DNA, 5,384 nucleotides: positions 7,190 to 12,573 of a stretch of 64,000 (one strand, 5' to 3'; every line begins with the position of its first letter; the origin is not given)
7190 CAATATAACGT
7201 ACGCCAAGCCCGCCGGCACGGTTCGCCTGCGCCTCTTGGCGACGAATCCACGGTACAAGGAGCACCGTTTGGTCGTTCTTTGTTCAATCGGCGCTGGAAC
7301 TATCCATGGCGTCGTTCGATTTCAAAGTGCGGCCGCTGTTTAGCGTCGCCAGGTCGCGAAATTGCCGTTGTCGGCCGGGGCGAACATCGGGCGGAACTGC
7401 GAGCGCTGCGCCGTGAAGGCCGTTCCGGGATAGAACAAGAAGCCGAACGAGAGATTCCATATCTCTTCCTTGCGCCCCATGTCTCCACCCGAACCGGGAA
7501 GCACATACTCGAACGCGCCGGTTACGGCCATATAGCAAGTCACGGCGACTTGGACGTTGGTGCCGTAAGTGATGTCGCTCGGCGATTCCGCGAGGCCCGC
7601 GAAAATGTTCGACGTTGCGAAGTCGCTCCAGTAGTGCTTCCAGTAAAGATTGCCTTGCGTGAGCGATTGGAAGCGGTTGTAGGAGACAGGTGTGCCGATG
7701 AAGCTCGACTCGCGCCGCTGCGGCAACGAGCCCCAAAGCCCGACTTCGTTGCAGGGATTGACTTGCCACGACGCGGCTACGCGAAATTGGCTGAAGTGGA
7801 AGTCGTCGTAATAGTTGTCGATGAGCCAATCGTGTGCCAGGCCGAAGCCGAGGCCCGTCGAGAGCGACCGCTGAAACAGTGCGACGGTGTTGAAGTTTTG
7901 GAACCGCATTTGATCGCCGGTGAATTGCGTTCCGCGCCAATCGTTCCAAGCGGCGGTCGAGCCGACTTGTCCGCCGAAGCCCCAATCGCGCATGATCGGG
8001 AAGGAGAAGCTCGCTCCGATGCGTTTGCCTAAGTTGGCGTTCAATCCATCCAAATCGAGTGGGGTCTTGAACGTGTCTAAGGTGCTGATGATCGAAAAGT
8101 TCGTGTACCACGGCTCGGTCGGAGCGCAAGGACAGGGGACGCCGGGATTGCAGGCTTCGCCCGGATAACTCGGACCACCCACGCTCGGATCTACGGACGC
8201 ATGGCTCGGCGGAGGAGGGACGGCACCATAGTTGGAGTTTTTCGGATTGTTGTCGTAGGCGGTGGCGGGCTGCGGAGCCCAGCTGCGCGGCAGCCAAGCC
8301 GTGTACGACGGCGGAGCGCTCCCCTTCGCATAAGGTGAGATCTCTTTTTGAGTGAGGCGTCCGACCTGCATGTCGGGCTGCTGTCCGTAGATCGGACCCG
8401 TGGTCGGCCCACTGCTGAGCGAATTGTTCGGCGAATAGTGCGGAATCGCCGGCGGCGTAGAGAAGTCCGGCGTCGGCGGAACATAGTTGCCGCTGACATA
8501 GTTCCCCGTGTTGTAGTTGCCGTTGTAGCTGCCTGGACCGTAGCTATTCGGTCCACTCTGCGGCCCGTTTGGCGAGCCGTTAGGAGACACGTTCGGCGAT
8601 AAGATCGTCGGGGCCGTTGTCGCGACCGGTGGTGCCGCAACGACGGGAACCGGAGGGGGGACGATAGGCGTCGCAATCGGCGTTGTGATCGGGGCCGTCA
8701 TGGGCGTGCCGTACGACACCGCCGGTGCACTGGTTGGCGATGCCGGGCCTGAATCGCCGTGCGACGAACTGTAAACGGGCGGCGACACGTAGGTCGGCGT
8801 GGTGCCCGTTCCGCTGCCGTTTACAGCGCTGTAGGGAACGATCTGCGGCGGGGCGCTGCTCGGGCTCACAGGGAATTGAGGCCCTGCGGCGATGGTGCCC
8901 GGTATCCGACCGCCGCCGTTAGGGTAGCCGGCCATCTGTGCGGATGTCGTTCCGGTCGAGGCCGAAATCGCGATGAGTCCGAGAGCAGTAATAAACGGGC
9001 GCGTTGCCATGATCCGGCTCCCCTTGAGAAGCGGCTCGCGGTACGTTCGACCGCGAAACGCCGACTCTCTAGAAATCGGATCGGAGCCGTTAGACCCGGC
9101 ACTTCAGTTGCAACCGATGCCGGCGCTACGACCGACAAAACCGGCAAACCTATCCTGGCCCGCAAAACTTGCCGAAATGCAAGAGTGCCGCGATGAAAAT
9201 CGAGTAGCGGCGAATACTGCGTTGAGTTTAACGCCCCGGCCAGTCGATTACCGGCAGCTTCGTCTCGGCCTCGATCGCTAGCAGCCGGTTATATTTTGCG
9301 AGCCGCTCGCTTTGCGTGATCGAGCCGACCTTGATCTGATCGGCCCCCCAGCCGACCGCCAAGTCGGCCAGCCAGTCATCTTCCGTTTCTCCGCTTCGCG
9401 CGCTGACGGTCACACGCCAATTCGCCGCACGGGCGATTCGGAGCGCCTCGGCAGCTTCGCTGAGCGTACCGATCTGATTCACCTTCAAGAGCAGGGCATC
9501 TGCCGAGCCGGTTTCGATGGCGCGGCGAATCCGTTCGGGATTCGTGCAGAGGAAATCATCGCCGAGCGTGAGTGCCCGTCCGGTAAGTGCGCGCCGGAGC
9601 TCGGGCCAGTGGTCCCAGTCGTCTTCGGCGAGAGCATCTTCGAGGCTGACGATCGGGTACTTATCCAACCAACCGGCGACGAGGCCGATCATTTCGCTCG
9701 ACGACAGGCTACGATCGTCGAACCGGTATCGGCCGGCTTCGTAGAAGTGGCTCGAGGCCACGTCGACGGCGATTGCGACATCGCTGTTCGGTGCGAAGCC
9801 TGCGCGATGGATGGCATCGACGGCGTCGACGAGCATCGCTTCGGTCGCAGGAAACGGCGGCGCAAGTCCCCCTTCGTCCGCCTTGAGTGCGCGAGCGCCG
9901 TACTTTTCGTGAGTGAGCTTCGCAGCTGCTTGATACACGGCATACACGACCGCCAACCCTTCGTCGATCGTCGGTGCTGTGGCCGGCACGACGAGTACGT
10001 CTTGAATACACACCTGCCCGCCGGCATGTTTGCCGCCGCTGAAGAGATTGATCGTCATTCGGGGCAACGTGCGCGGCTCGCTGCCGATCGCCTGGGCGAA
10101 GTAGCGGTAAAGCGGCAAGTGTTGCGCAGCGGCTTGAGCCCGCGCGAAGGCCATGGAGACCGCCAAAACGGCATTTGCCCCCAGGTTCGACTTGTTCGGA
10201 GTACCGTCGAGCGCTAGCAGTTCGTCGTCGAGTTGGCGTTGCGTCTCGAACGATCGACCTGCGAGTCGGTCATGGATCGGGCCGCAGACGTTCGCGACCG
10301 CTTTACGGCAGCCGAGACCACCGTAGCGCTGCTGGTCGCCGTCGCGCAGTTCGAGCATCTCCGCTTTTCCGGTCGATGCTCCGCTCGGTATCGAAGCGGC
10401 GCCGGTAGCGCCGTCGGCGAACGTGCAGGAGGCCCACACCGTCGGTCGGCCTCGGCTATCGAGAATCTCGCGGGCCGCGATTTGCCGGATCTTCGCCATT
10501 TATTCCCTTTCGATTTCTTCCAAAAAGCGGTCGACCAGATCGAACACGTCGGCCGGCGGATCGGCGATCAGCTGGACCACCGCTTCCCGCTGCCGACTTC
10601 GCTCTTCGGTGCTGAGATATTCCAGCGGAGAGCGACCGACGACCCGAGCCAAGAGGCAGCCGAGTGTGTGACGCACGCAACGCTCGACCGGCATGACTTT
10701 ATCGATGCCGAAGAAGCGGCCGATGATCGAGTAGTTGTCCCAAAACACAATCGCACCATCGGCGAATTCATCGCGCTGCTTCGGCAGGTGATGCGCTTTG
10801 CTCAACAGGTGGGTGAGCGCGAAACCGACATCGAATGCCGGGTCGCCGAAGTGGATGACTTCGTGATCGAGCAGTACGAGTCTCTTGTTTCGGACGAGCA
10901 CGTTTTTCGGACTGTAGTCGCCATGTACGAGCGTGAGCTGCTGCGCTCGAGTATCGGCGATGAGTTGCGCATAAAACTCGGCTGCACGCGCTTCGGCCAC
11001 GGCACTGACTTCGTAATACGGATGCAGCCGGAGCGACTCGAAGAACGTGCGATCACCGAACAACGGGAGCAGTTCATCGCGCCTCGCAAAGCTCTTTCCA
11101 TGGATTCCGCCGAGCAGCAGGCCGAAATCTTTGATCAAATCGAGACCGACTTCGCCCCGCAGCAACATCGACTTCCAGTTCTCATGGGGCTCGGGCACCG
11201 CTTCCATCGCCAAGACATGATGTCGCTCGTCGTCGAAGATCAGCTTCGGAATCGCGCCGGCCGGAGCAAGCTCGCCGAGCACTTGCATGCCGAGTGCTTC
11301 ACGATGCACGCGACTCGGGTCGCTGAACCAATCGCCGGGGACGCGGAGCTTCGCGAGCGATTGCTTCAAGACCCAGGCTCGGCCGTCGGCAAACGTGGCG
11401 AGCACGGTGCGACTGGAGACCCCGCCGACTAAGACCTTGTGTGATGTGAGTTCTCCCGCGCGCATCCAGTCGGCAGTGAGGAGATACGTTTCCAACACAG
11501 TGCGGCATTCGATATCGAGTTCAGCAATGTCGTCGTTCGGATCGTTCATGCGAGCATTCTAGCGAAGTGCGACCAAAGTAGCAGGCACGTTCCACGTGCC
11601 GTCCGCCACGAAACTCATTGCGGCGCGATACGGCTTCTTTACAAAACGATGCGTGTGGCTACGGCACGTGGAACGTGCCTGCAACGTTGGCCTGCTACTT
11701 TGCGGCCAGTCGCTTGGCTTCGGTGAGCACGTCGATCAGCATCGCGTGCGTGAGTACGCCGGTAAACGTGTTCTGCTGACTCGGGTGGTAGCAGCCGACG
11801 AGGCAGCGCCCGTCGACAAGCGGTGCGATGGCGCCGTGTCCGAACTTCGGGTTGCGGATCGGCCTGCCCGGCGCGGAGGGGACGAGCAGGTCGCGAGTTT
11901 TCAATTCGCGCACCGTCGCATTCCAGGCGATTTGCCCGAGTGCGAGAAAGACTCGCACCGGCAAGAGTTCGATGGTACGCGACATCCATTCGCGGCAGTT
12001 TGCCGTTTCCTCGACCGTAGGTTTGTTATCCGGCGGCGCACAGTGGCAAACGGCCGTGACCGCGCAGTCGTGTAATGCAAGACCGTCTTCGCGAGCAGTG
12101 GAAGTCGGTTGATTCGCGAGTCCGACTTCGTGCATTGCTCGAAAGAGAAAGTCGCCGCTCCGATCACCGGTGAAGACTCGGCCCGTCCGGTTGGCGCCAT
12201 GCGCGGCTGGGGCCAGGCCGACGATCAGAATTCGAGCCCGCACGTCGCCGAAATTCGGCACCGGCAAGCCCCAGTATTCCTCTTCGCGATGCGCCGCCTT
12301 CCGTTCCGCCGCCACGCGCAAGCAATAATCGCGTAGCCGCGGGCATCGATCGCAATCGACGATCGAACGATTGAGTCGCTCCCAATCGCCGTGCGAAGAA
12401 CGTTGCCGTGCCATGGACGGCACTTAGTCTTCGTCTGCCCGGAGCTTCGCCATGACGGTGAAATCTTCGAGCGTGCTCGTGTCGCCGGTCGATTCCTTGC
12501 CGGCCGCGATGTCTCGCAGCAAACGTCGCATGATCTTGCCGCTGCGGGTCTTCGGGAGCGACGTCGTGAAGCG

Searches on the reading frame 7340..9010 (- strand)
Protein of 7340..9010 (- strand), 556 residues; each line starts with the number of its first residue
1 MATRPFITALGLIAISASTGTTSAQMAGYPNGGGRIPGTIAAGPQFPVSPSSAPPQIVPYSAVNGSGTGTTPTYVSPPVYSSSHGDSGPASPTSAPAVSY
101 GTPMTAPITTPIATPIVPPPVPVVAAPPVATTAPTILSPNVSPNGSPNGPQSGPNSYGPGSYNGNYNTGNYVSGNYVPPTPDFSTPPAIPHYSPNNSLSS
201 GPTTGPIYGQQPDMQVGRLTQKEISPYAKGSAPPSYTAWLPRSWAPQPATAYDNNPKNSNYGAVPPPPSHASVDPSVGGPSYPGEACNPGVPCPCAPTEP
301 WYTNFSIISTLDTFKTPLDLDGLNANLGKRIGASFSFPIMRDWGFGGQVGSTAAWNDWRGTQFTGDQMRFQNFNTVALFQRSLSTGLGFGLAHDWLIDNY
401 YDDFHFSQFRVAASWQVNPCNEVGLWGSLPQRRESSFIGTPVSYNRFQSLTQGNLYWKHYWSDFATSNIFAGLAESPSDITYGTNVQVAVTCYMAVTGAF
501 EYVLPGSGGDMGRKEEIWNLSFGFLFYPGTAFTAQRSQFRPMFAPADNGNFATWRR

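Call 8: search_protein_families(library=pfam, proteins=[window:7340-9010:-], max_evalue=0.01)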
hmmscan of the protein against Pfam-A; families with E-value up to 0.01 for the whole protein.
window:7340-9010:- (556 aa): 1 family
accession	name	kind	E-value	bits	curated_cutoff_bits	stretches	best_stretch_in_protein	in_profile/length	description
PF20371.4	DUF6666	-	8.2e-37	127.7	27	1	300-551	36-299/301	Family of unknown function (DUF6666)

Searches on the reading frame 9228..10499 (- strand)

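Call 8: search_protein_families(library=pfam, proteins=[window:9228-10499:-], max_evalue=0.01)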
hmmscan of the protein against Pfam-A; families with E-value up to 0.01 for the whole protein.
window:9228-10499:- (423 aa): 3 families
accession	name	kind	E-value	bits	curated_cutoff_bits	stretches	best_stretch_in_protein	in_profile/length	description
PF00113.28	Enolase_C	-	4.7e-76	256.4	21.5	1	144-412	3-280/296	Enolase, C-terminal TIM barrel domain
PF03952.21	Enolase_N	-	7e-49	165.8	35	1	4-133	1-130/131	Enolase, N-terminal domain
PF13378.12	MR_MLE_C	-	5.2e-08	33.3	29.4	1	192-367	5-154/219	Enolase C-terminal domain-like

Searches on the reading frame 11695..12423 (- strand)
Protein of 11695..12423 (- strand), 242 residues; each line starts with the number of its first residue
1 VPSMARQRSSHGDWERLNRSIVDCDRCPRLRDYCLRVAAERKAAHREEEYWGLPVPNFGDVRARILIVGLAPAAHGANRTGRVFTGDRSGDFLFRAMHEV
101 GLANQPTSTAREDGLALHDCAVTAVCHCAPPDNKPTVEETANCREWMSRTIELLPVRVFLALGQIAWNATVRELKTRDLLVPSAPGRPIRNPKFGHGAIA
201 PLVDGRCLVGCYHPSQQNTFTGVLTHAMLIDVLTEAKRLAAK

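Call 8: search_protein_families(library=pfam, proteins=[window:11695-12423:-], max_evalue=0.01)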
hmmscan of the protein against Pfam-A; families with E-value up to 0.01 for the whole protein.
window:11695-12423:- (242 aa): 1 family
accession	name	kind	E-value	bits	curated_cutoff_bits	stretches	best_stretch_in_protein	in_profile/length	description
PF03167.25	UDG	-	1.8e-25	90.1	24.3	1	56-228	1-132/141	Uracil DNA glycosylase superfamily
